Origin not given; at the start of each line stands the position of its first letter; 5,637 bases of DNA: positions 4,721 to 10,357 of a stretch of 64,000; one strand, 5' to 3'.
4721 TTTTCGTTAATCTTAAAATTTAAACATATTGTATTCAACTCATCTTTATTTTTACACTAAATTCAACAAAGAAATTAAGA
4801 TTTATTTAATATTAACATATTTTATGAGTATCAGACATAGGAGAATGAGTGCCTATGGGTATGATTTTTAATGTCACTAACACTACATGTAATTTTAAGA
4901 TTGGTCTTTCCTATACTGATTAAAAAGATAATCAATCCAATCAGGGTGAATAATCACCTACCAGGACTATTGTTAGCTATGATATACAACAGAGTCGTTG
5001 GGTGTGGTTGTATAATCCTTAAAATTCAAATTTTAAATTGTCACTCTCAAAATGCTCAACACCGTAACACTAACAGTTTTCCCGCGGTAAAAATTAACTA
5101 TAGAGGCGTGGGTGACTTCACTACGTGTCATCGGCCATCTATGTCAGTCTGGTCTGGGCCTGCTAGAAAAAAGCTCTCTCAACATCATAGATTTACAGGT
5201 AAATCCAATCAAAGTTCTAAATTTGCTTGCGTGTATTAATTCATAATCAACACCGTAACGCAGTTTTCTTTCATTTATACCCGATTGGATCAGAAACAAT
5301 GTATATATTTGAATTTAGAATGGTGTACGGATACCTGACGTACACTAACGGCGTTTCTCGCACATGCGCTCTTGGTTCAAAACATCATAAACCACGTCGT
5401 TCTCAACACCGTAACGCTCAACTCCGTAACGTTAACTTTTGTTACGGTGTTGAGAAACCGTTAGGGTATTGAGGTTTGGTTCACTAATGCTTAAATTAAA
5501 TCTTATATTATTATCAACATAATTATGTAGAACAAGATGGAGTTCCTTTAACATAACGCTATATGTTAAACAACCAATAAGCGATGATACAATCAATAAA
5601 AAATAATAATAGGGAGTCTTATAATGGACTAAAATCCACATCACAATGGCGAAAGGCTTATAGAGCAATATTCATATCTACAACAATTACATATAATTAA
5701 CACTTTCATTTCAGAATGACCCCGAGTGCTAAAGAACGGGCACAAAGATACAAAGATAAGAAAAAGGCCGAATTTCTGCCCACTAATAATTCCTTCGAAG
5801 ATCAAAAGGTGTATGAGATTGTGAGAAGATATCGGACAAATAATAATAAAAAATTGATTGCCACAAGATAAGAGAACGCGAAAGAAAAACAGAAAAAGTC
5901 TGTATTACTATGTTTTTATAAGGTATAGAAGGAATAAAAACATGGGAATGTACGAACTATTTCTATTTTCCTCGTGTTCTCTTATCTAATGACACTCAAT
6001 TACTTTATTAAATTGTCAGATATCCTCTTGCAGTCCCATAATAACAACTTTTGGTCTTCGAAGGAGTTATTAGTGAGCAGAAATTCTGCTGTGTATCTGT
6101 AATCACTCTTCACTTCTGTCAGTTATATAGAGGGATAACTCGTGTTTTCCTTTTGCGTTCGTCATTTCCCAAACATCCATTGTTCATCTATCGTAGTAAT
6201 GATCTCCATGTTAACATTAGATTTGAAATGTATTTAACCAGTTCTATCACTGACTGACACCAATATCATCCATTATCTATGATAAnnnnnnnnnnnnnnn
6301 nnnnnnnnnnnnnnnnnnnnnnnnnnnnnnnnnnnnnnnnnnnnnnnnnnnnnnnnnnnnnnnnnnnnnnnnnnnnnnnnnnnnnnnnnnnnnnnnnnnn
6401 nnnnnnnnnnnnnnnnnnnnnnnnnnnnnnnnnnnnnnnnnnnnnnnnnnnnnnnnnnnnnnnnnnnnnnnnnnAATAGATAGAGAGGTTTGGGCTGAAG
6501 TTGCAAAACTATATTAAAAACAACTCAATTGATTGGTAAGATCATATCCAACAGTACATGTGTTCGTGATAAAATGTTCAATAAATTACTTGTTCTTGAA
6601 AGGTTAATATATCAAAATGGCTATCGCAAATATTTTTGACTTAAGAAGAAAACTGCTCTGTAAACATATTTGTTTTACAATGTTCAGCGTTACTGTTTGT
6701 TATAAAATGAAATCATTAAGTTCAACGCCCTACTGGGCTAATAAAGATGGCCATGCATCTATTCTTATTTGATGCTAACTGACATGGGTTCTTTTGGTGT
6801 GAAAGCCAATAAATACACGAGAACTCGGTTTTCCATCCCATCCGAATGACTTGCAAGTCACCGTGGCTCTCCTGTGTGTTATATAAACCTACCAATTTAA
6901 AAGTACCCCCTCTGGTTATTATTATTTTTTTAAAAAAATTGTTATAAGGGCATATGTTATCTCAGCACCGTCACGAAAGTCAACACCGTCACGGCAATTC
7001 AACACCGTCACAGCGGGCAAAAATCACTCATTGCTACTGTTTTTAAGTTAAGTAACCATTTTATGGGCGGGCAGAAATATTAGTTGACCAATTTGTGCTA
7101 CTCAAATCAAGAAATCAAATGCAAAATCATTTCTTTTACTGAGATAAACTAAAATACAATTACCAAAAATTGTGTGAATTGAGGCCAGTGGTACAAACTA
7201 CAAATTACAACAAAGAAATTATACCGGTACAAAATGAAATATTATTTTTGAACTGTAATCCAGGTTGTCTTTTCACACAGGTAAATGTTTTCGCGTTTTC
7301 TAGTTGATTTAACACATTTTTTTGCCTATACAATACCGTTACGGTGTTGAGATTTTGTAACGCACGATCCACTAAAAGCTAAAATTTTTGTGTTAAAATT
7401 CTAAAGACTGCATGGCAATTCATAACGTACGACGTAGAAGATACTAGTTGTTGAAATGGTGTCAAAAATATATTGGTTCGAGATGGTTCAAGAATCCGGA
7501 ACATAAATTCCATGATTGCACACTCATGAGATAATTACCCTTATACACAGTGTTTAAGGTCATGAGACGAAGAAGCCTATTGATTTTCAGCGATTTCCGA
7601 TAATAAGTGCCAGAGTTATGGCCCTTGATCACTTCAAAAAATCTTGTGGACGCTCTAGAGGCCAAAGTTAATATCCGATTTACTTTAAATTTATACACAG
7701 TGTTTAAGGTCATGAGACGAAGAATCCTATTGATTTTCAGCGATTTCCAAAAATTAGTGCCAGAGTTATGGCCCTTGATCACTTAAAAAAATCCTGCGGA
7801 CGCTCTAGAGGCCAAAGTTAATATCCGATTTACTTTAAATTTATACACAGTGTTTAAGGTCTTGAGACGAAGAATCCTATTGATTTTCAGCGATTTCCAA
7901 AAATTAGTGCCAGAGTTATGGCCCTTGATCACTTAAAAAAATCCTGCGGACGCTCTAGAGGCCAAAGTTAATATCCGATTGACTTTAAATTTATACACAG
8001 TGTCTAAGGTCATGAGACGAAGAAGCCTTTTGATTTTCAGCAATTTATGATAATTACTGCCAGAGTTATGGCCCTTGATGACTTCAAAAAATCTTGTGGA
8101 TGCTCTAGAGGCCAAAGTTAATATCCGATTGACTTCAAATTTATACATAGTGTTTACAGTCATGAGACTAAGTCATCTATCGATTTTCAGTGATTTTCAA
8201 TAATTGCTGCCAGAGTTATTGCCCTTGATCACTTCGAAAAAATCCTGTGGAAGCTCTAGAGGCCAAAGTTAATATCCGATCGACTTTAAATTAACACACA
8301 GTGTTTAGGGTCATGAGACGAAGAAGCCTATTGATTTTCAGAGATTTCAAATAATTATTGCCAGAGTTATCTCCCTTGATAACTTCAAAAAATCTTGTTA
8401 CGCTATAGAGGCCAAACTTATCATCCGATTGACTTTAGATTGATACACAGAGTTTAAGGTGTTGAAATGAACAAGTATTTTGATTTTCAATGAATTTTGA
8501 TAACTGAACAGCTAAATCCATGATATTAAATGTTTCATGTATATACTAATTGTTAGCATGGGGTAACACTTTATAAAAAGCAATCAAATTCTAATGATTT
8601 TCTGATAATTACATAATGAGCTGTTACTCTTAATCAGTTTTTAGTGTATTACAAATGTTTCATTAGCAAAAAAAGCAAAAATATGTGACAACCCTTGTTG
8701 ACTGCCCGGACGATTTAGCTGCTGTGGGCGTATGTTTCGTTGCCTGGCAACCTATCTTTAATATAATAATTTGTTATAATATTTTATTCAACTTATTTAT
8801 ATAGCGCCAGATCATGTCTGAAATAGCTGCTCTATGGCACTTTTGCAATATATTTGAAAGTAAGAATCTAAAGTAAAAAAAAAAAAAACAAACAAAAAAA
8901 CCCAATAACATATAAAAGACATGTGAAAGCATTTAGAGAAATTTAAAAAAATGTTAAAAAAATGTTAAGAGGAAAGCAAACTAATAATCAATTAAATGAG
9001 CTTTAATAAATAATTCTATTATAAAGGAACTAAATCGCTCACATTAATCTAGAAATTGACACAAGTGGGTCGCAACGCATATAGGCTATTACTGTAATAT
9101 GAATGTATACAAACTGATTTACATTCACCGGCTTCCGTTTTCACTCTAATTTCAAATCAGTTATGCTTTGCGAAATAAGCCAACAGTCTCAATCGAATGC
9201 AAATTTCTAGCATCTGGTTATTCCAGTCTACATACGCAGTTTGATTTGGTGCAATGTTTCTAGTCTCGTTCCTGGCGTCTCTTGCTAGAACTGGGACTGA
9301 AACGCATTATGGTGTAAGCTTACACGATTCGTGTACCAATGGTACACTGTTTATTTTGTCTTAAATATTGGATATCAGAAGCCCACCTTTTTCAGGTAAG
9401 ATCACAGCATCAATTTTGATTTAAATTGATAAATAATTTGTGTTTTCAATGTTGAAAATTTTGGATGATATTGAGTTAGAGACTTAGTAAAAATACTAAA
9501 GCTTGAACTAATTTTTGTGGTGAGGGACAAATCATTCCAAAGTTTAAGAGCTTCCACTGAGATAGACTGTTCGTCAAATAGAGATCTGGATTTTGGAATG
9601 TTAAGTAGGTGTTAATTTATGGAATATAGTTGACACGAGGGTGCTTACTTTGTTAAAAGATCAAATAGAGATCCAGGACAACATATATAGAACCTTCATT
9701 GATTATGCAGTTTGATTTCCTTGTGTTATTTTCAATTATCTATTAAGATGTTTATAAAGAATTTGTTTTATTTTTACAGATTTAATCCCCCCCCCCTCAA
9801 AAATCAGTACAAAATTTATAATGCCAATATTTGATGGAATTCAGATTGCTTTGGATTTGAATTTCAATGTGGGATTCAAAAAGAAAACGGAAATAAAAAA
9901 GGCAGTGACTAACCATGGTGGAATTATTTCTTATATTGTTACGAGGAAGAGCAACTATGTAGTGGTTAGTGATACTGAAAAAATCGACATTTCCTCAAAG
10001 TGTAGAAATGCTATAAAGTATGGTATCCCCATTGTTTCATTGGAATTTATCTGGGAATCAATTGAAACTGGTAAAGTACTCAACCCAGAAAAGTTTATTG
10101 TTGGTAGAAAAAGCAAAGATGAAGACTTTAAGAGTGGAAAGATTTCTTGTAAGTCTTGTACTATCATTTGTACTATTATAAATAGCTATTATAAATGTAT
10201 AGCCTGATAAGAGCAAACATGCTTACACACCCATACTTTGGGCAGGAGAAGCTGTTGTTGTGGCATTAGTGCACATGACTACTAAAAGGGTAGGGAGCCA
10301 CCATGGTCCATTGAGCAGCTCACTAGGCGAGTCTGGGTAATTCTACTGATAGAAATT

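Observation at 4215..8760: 2.9-kb TIR transposon with perfect 16-bp TIRs nested inside a satellite-carrying MITE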

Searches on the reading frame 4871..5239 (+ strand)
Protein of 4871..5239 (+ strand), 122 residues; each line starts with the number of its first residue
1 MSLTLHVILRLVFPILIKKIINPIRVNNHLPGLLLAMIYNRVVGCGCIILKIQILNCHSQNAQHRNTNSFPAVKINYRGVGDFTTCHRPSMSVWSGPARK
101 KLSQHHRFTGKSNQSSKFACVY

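Call 12: search_protein_families(library=pfam, max_evalue=1, proteins=[window:4871-5239:+])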
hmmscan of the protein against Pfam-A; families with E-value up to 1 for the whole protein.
window:4871-5239:+ (122 aa): 0 families

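Call 13: find_encoding_contigs(protein=window:4871-5239:+, flank=10000, max_places=10)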
Protein window:4871-5239:+ (122 aa): no gene with exactly this product is on record in the collection.
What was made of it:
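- Tried and rejected: Exact look-up of the 122-aa ORF: not on record (call 13).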

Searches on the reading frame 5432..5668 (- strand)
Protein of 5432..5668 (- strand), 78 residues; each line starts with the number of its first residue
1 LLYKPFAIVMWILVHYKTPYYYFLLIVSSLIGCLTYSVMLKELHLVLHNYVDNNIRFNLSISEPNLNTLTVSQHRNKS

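Call 12: search_protein_families(library=pfam, max_evalue=1, proteins=[window:5432-5668:-])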
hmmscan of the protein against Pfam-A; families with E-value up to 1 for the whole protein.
window:5432-5668:- (78 aa): 1 family
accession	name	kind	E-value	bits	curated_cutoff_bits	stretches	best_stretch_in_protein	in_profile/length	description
PF24053.1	DUF7356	-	0.069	13.5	27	1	29-77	22-74/105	Domain of unknown function (DUF7356)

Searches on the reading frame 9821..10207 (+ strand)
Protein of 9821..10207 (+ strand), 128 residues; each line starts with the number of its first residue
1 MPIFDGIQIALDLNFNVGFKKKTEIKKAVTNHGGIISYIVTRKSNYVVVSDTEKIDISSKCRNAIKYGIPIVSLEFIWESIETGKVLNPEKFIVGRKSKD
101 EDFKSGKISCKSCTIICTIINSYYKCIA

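Call 34: find_homologous_proteins(query=window:9821-10147:+, max_evalue=0.001)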
Query seq(109 aa): 4 candidates shared short words with the query, none scored E <= 0.001.
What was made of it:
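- Tried and rejected: BRCT exon search, meant to fetch orthologous loci with or without the insertion: no homologues were indexed (call 34).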

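Call 51: search_protein_families(library=pfam, max_evalue=0.01, proteins=[window:9821-10207:+])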
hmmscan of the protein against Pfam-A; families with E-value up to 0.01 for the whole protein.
window:9821-10207:+ (128 aa): 3 families
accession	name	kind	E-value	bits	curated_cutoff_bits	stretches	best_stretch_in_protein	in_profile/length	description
PF16589.12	BRCT_2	-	4.6e-10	40.1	27.3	1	3-92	2-85/86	BRCT domain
PF00533.33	BRCT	-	8.7e-09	35.9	21.3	1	2-81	4-78/78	BRCA1 C Terminus (BRCT) domain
PF12738.14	PTCB-BRCT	-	2.1e-05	24.9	22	1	22-76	13-63/63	twin BRCT domain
